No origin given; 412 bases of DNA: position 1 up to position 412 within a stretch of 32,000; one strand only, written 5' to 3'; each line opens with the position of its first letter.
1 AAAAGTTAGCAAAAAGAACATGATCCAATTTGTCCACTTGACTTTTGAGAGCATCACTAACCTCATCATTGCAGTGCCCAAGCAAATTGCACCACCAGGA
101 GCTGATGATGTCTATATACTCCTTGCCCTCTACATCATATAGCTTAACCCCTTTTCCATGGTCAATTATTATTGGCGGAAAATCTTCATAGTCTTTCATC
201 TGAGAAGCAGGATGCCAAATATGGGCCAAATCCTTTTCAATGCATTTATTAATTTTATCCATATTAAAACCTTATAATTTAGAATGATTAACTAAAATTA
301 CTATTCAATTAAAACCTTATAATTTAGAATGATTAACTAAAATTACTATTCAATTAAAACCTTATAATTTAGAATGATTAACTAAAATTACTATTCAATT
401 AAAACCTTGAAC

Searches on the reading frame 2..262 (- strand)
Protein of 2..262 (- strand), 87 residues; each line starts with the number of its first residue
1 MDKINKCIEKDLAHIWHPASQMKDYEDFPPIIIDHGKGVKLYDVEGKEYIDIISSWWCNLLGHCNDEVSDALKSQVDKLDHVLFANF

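Call 5: search_protein_families(library=ncbifam, proteins=[window:2-262:-], max_evalue=0.01)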
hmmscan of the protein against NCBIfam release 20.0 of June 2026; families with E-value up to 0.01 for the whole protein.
window:2-262:- (87 aa): 61 families (the best 25 are shown)
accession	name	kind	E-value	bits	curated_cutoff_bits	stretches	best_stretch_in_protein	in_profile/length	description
NF005443.0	PRK07030.1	equivalog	1.4e-29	103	729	1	4-87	4-87/451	adenosylmethionine--8-amino-7-oxononanoate transaminase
NF004624.0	PRK05964.1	equivalog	9.4e-26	90.3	494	1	5-87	4-84/427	adenosylmethionine--8-amino-7-oxononanoate transaminase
TIGR00508.1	bioA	equivalog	2.2e-25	89.1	405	1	15-87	1-71/419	adenosylmethionine--8-amino-7-oxononanoate transaminase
NF005683.0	PRK07481.1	subfamily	1.7e-15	57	575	1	5-81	4-80/453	hypothetical protein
TIGR00707.1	argD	subfamily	1.1e-14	54.1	410.05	1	21-82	2-62/381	acetylornithine/succinylornithine family transaminase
NF004767.0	PRK06105.1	subfamily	3.3e-14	52.3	517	1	4-81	5-82/460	aminotransferase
NF006368.0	PRK08593.1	equivalog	6e-14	51.5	570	1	5-82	7-79/448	aspartate aminotransferase family protein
NF005447.0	PRK07036.1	equivalog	7.7e-14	51.2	618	1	5-81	11-87/468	aminotransferase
NF002985.0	PRK03715.1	equivalog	1e-13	50.7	568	1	26-79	15-68/395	acetylornithine transaminase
NF005940.0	PRK07986.1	equivalog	1e-13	50.6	625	1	8-85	6-81/429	adenosylmethionine--8-amino-7-oxononanoate transaminase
NF004426.0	PRK05769.1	equivalog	1.8e-12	46.8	552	1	21-87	28-94/441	acetyl ornithine aminotransferase family protein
NF002874.0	PRK03244.1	equivalog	2.5e-12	46.3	457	1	18-82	15-78/399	acetylornithine transaminase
NF005682.0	PRK07480.1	subfamily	3.1e-12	45.9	510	1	6-81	12-87/459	aminotransferase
NF006228.0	PRK08360.1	equivalog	8.8e-12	44.4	608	1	15-84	13-78/443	aspartate aminotransferase family protein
NF005684.0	PRK07482.1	subfamily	8.9e-12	44.3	687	1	2-80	3-83/464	hypothetical protein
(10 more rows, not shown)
